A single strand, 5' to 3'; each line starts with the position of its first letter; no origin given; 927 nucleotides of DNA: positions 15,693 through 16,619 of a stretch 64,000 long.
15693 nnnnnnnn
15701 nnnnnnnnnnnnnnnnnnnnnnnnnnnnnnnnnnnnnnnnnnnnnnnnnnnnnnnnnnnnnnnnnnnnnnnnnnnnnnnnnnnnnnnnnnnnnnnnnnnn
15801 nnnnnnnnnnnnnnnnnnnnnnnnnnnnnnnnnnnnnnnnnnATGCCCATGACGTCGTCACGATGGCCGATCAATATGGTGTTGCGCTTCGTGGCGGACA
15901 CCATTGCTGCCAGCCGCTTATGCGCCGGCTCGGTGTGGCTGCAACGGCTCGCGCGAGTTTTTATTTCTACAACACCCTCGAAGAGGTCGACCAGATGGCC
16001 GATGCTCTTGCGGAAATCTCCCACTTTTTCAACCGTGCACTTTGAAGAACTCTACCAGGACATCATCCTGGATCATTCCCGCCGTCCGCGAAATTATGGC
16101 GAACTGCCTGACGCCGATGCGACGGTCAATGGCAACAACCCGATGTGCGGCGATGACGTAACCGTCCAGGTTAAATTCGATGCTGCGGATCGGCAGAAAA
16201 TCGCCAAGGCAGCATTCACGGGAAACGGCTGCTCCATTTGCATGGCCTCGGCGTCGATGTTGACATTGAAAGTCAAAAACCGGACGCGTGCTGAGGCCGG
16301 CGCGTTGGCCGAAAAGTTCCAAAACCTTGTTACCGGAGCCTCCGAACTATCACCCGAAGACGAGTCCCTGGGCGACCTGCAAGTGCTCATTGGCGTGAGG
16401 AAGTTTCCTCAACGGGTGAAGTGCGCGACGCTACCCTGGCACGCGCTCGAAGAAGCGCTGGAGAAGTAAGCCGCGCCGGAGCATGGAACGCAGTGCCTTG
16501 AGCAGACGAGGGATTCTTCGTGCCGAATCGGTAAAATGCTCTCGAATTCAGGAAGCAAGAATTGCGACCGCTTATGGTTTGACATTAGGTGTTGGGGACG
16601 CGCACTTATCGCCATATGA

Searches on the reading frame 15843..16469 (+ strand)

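Call 60: search_protein_families(library=pfam, proteins=[window:15843-16469:+], max_evalue=0.001)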
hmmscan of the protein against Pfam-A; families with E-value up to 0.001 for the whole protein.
window:15843-16469:+ (208 aa): 1 family
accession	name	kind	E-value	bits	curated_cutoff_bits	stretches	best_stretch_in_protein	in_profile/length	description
PF01592.21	NifU_N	-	1.2e-21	77.7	22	1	71-194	2-126/127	NifU-like N terminal domain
